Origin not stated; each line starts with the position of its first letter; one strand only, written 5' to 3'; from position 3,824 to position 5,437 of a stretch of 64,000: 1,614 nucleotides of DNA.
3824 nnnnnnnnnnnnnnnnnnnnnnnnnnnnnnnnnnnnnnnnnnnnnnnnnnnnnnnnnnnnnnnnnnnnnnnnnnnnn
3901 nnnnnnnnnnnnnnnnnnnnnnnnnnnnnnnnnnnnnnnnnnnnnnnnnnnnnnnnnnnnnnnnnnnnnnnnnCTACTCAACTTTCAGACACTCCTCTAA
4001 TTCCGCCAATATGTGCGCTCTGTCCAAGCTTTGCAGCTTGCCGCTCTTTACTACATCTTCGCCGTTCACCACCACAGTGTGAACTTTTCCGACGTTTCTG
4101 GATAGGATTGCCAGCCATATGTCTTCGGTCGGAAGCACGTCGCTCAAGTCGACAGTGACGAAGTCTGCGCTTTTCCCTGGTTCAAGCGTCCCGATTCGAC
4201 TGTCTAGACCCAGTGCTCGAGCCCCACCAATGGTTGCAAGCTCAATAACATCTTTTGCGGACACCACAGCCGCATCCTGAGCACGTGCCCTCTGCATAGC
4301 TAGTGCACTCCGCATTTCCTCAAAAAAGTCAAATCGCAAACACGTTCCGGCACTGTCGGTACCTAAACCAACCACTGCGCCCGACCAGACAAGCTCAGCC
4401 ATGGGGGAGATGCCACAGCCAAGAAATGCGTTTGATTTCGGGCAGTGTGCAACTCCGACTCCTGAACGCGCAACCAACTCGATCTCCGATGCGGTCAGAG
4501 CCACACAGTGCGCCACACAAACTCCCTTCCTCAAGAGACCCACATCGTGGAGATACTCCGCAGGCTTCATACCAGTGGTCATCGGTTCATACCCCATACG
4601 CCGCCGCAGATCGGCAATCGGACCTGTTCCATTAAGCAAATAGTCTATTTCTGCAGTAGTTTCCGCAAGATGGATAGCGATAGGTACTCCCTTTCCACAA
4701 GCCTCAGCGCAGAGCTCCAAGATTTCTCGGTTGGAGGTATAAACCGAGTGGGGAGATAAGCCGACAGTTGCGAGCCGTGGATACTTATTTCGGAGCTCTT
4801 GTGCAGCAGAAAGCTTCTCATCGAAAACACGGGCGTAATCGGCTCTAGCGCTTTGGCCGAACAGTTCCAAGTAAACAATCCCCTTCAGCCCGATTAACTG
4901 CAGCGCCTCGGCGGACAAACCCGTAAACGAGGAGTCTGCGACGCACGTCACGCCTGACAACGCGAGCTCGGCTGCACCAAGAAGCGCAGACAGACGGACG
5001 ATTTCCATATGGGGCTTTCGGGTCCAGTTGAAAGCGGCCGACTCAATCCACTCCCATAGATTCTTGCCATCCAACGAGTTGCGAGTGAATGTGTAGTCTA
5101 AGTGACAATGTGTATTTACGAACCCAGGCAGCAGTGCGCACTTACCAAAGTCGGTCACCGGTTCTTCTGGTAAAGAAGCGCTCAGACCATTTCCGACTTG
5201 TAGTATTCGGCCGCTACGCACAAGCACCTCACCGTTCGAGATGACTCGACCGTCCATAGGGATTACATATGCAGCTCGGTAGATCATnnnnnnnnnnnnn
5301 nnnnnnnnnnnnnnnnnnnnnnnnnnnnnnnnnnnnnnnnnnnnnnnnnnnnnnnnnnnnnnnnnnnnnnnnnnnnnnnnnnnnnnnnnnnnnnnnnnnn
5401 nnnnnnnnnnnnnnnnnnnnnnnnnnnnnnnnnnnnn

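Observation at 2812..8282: larE-larB-larC fused into one tight operon with an MtaD-like amidohydrolase, a CPBP intramembrane protease and a STAS antagonist, with no larA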

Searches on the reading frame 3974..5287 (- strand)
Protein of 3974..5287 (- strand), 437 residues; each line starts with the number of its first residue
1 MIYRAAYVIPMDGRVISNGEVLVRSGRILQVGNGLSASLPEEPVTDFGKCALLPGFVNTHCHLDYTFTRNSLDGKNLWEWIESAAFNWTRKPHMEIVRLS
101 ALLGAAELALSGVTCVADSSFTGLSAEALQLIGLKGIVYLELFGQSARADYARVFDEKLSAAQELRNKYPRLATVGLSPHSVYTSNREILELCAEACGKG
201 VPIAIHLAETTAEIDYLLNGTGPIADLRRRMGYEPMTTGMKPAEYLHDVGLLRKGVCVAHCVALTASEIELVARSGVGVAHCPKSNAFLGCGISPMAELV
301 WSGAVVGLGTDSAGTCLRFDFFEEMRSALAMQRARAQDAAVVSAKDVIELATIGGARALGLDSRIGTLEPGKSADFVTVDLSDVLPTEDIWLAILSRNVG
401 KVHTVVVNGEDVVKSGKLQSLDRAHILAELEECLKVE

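Call 4: search_protein_families(library=pfam, proteins=[window:3974-5287:-])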
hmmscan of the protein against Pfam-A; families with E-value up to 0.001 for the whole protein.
window:3974-5287:- (437 aa): 2 families
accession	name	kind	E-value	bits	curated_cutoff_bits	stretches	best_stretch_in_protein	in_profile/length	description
PF01979.26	Amidohydro_1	-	5.1e-52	177.7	25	1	52-410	2-343/345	Amidohydrolase family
PF07969.17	Amidohydro_3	-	3.1e-16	60.4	29.7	1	250-384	308-451/472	Amidohydrolase family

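Call 5: search_protein_families(library=ncbifam, proteins=[window:3974-5287:-])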
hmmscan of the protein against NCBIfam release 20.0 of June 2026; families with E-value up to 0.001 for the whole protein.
window:3974-5287:- (437 aa): 45 families (the best 25 are shown)
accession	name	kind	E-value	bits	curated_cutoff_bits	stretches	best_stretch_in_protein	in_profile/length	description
NF006549.0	PRK09045.1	equivalog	2.3e-69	234.1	540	1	4-430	13-432/444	TRZ/ATZ family hydrolase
NF006055.0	PRK08203.1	equivalog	3.6e-67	226.9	532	2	173-431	202-444/455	8-oxoguanine deaminase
NF005557.0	PRK07228.1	equivalog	2.1e-63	214.6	522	1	3-433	6-433/445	5'-deoxyadenosine deaminase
NF004701.0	PRK06038.1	equivalog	3.5e-59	200.6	609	1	2-431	7-420/432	N-ethylammeline chlorohydrolase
NF006252.0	PRK08393.1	equivalog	3.2e-56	191.2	617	1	2-433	4-419/424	N-ethylammeline chlorohydrolase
NF009059.0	PRK12393.1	equivalog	9.4e-51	172.9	543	2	239-433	256-451/460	amidohydrolase family protein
NF012037.0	PRK15493.1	equivalog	2e-49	168.6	779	1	11-429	13-425/435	bifunctional S-methyl-5'-thioadenosine deaminase/S-adenosylhomocysteine deaminase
NF006056.0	PRK08204.1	subfamily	3.2e-49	167.9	391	1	2-432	6-435/449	hypothetical protein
NF004995.0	PRK06380.1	subfamily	3e-47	161.6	567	1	5-426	8-412/418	metal-dependent hydrolase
NF006681.0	PRK09229.1-2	equivalog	6.5e-45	153.7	362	2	162-423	187-436/451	formimidoylglutamate deiminase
NF005211.0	PRK06687.1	equivalog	6.8e-44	150.3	703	1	14-419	17-415/419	TRZ/ATZ family protein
NF006269.1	PRK08418.1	equivalog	8.6e-39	133.4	320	1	3-412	4-407/408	aminofutalosine deaminase family hydrolase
NF006679.0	PRK09228.1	subfamily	2.1e-38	132.2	351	2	247-382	257-388/433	guanine deaminase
TIGR02967.1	guan_deamin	equivalog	1.9e-36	125.9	375.4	2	244-382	229-363/401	guanine deaminase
TIGR02022.1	hutF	equivalog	1.9e-36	125.8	413.05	1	170-422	198-440/455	formimidoylglutamate deiminase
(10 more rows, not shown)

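Call 15: find_encoding_contigs(protein=window:3974-5287:-, flank=10000, max_places=6)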
Protein window:3974-5287:- (437 aa): 2 contigs read that carry it; 1 place shown.
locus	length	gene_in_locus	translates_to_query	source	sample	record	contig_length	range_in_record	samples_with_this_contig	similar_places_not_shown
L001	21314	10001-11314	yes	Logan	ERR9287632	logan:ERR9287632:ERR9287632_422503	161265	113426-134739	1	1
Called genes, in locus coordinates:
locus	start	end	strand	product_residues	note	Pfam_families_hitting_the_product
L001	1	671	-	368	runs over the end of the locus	PF00036:EF-hand_1 (faint), PF13202:EF-hand_5 (faint), PF13405:EF-hand_6 (faint), PF00135:COesterase, PF20434:BD-FAE, PF07859:Abhydrolase_3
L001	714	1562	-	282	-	PF02585:PIG-L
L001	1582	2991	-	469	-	-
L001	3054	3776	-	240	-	PF06283:ThuA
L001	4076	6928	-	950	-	PF01074:Glyco_hydro_38N, PF09261:Alpha-mann_mid, PF07748:Glyco_hydro_38C, PF17677:Glyco_hydro38C2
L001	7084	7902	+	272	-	PF02540:NAD_synthase (weak)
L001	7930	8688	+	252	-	PF00731:AIRC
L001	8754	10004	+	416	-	PF01969:Ni_insertion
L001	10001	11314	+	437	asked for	PF01979:Amidohydro_1, PF07969:Amidohydro_3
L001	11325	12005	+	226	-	PF02517:Rce1-like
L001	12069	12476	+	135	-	PF01740:STAS, PF13466:STAS_2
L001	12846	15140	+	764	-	PF00708:Acylphosphatase, PF07503:zf-HYPF, PF01300:Sua5_yciO_yrdC, PF17788:HypF_C, PF22521:HypF_C_2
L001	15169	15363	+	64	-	PF01455:HupF_HypC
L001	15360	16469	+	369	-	PF01924:HypD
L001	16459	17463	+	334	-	PF00586:AIRS, PF02769:AIRS_C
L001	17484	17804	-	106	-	PF01155:HypA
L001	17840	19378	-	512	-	PF00361:Proton_antipo_M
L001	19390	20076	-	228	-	PF00420:Oxidored_q2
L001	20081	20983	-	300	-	PF00146:NADHdh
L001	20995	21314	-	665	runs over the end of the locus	PF00662:Proton_antipo_N (weak), PF00361:Proton_antipo_M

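Call 16: find_homologous_proteins(query=window:3974-5287:-)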
Query window:3974-5287:- (437 aa): 3842 proteins with E <= 0.001 among 8000 candidates; the best 120 are listed.
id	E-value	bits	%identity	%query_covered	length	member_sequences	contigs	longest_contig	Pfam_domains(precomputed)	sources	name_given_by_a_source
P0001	9.3e-289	975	100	100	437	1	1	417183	PF07969.18,PF01979.27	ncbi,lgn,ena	-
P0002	1.4e-184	632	63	100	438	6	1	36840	PF07969.18,PF01979.27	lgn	-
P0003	3.4e-182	624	64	100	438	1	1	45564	PF07969.18,PF01979.27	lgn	-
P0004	2.4e-181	621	64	100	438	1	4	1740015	PF07969.18,PF01979.27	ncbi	ncbi:MAG: amidohydrolase family protein [Armatimonadota bacterium]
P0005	6.6e-179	613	63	99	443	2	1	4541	PF07969.18,PF01979.27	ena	-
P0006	2.3e-173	595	60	100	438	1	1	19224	PF07969.18,PF01979.27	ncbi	-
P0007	1.4e-172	592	60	100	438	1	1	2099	PF07969.18,PF01979.27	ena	-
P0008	1.4e-168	579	61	95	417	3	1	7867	PF07969.18,PF01979.27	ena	-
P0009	1.1e-161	556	57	99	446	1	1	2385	PF07969.18,PF01979.27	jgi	jgi:cytosine/adenosine deaminase-related metal-dependent hydrolase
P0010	6.6e-159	547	58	100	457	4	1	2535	PF07969.18,PF01979.27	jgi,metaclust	metaclust:\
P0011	6.8e-158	544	56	99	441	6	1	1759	PF07969.18,PF01979.27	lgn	-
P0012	1.6e-156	539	55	100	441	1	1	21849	PF07969.18,PF01979.27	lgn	-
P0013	5.5e-156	538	59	99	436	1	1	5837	PF07969.18,PF01979.27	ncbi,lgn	-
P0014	7.6e-156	537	80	68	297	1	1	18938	PF01979.27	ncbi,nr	ncbi:MAG: amidohydrolase family protein, partial [Armatimonadota bacterium]|nr:amidohydrolase family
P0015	2.1e-154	532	59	95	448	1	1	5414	PF07969.18,PF01979.27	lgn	-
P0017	3.5e-154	532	55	100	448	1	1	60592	PF07969.18,PF01979.27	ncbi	-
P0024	8.5e-151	520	57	97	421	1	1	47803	PF07969.18,PF01979.27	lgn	-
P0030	2.8e-148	512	56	97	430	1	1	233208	PF07969.18,PF01979.27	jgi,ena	-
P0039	1.7e-145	503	53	97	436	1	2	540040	PF07969.18,PF01979.27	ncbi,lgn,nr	ncbi:amidohydrolase family protein [bacterium]|nr:amidohydrolase family protein [bacterium]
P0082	2.6e-127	443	49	96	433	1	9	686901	PF07969.18,PF01979.27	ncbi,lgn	-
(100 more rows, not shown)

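Call 19: find_related_loci(query=A1, collection=genome_contigs, flank=10000)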
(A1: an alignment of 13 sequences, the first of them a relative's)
Query A1 (437 aa) in genome_contigs; peptide patterns used: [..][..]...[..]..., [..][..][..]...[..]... (x = any residue, [..] = any of these).
600 stretches matched a pattern (row limit reached: there are more); 579 encode a relative of the query (tblastn E <= 1e-3); the best 80 are kept; 80 distinct loci.
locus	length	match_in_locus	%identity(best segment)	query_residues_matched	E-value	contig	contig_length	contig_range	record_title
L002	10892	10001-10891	80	1-297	1e-152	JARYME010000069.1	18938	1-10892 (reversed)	MAG: Armatimonadota bacterium isolate A05DMB-I-24 NODE_69_length_18938_cov_3.894915, whole genome shotgun sequence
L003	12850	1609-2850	51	1-412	1e-130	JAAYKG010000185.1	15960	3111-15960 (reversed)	MAG: Armatimonadota bacterium isolate AS10tlH2TH_387 226154_AS10, whole genome shotgun sequence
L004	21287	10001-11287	44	1-426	2e-101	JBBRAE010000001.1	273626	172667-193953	MAG: Armatimonadota bacterium isolate Co_metawrap_2280 Cmw_2280_k141_3333143_length_273626_cov_14.9996, whole genome sho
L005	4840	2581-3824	47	1-412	1e-107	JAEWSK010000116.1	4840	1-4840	MAG: Armatimonadota bacterium isolate OH_SDB_104 k127_990488, whole genome shotgun sequence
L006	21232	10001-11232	56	1-409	9e-82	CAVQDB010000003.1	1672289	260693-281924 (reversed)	MAG: uncultured Armatimonadetes bacterium isolate MFD02416.bin.3.344 genome assembly, contig: contig_52848, whole genome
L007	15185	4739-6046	38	2-429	1e-81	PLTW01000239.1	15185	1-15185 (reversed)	MAG: Actinomycetota bacterium isolate bog_752 73.20120700_S1D.129_contig_155949, whole genome shotgun sequence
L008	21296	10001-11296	39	2-432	2e-81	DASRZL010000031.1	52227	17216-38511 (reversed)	MAG TPA_asm: Thermoleophilia bacterium isolate SMAG_U14282 k141_26069, whole genome shotgun sequence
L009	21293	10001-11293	38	2-431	1e-81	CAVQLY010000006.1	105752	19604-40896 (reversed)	MAG: uncultured Thermoleophilia bacterium isolate MFD02979.bin.3.261 genome assembly, contig: contig_20701, whole genome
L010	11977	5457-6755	39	2-432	2e-81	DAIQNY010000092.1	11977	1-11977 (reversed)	MAG TPA_asm: Actinomycetota bacterium isolate CTOTU7608 NODE_8515_length_11977_cov_6.623301, whole genome shotgun sequen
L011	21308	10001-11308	38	2-429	7e-81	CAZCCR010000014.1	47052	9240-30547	MAG TPA_asm: uncultured Gaiellales bacterium isolate binchicken_co253_66 genome assembly, contig: NODE_266_length_47052_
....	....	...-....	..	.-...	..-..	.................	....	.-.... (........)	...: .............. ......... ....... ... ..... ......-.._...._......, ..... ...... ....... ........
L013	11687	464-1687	41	1-419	5e-80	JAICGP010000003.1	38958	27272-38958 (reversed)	MAG: Thermoleophilia bacterium isolate CK_bin.5 k141_1618977_length_38958_cov_38.4762, whole genome shotgun sequence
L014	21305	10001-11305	37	2-428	3e-80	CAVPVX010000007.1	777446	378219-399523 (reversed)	MAG: uncultured Actinomycetes bacterium isolate MFD09964.bin.1.366 genome assembly, contig: contig_6229, whole genome sh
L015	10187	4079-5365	38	2-422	1e-79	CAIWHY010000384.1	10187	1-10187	MAG: uncultured Thermoleophilia bacterium isolate Umea3_bin-0017 genome assembly, contig: bin-0017:384/568, whole genome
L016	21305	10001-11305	40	1-433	4e-79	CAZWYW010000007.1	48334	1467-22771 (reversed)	MAG TPA_asm: uncultured Candidatus Bathyarchaeia archaeon isolate SRP141552_co1_226 genome assembly, contig: NODE_235_le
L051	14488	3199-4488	37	3-429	4e-72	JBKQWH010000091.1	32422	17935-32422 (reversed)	MAG: Capsulimonadaceae bacterium isolate SEr3G3H3I__bin_272 SEr3G3H3I_000000087509, whole genome shotgun sequence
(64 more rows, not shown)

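Call 21: find_encoding_contigs(protein=P0004, flank=8000, max_places=2)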
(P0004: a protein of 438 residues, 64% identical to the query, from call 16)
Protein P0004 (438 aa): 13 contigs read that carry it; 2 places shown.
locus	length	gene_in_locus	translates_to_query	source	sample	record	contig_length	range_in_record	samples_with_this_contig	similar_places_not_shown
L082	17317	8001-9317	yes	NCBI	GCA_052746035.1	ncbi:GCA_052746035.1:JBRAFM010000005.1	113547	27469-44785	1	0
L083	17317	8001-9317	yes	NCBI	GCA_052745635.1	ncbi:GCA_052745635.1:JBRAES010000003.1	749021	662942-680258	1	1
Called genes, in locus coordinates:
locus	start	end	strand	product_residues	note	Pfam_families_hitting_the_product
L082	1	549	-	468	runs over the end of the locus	-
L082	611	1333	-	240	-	PF06283:ThuA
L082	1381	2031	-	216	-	PF00398:RrnaAD, PF13489:Methyltransf_23, PF05175:MTS, PF06325:PrmA, PF13847:Methyltransf_31, PF08241:Methyltransf_11, PF08242:Methyltransf_12, PF13649:Methyltransf_25, +3 more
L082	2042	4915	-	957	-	PF01074:Glyco_hydro_38N, PF09261:Alpha-mann_mid, PF07748:Glyco_hydro_38C, PF17677:Glyco_hydro38C2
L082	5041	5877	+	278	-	PF02540:NAD_synthase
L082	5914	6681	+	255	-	PF00731:AIRC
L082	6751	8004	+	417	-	PF01969:Ni_insertion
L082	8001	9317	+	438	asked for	PF01979:Amidohydro_1, PF07969:Amidohydro_3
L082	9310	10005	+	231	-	PF02517:Rce1-like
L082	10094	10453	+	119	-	PF01740:STAS, PF13466:STAS_2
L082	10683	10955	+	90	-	-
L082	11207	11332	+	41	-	PF01844:HNH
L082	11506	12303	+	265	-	-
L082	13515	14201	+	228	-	-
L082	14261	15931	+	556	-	PF20773:InhA-like_MAM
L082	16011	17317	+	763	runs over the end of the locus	PF00708:Acylphosphatase, PF07503:zf-HYPF, PF01300:Sua5_yciO_yrdC, PF17788:HypF_C, PF22521:HypF_C_2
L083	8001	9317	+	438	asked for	PF01979:Amidohydro_1, PF07969:Amidohydro_3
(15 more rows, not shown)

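Call 22: find_encoding_contigs(protein=P0030, flank=8000, max_places=2)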
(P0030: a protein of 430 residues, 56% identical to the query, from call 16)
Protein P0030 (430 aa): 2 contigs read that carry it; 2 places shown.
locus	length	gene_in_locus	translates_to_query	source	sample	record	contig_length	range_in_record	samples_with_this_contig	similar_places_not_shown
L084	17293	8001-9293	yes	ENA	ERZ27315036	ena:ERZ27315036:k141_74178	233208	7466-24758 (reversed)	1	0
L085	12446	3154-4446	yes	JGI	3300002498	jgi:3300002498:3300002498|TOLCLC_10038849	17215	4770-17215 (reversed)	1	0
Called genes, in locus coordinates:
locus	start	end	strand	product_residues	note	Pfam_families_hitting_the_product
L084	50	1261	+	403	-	PF17957:Big_7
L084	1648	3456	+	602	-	PF01590:GAF, PF13185:GAF_2, PF01590:GAF, PF13185:GAF_2, PF13492:GAF_3, PF02518:HATPase_c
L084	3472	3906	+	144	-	PF00072:Response_reg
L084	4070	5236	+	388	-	PF00089:Trypsin, PF13365:Trypsin_2, PF00595:PDZ, PF13180:PDZ_2, PF17820:PDZ_6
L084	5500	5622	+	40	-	-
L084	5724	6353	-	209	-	PF06283:ThuA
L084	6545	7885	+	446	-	PF01408:GFO_IDH_MocA, PF19051:GFO_IDH_MocA_C2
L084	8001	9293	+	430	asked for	PF01979:Amidohydro_1, PF07969:Amidohydro_3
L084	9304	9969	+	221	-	PF02517:Rce1-like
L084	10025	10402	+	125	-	PF01740:STAS, PF13466:STAS_2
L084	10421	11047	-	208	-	PF01726:LexA_DNA_bind, PF00717:Peptidase_S24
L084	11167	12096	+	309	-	PF01379:Porphobil_deam, PF03900:Porphobil_deamC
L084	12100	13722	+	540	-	PF00890:FAD_binding_2, PF07992:Pyr_redox_2 (faint), PF02910:Succ_DH_flav_C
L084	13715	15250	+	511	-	PF00590:TP_methylase, PF02602:HEM4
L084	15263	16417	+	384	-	PF04055:Radical_SAM, PF13353:Fer4_12 (weak)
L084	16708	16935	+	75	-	-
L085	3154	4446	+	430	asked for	PF01979:Amidohydro_1, PF07969:Amidohydro_3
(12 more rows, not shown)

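Call 23: find_encoding_contigs(protein=P0039, flank=8000, max_places=2)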
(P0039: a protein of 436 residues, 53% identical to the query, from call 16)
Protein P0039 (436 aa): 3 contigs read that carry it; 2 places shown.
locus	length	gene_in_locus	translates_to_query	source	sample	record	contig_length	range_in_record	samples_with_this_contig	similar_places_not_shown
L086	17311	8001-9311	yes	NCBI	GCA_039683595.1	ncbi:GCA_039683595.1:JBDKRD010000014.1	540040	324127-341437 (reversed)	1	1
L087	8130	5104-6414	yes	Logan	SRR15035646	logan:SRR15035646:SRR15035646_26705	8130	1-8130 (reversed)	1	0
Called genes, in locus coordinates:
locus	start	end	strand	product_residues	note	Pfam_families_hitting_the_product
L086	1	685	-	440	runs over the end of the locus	-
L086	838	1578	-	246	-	PF02540:NAD_synthase, PF03054:tRNA_Me_trans (faint)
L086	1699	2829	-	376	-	PF02595:Gly_kinase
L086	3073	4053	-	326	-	PF00389:2-Hacid_dh, PF02826:2-Hacid_dh_C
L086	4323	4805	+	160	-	-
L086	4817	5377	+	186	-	PF07963:N_methyl (weak)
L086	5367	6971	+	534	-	PF16241:DUF4900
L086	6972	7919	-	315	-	PF01545:Cation_efflux, PF16916:ZT_dimer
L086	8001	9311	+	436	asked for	PF01979:Amidohydro_1, PF07969:Amidohydro_3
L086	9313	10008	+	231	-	PF02517:Rce1-like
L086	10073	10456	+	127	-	PF01740:STAS, PF13466:STAS_2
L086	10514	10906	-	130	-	PF01894:YjbQ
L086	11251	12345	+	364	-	PF04015:DUF362, PF00037:Fer4 (weak), PF12837:Fer4_6 (faint), PF13237:Fer4_10 (weak), PF12838:Fer4_7 (weak), PF13187:Fer4_9 (weak), PF13484:Fer4_16 (faint)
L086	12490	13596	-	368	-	PF00578:AhpC-TSA, PF08534:Redoxin, PF00085:Thioredoxin, PF13905:Thioredoxin_8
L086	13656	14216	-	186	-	PF13302:Acetyltransf_3, PF13420:Acetyltransf_4, PF00583:Acetyltransf_1, PF13523:Acetyltransf_8 (weak), PF13508:Acetyltransf_7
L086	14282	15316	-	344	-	PF00437:T2SSE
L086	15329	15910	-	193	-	PF04542:Sigma70_r2, PF08281:Sigma70_r4_2, PF04545:Sigma70_r4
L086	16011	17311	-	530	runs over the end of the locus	PF00009:GTP_EFTU, PF01926:MMR_HSR1 (weak), PF22042:EF-G_D2, PF03144:GTP_EFTU_D2 (weak), PF16658:RF3_C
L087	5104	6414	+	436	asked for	PF01979:Amidohydro_1, PF07969:Amidohydro_3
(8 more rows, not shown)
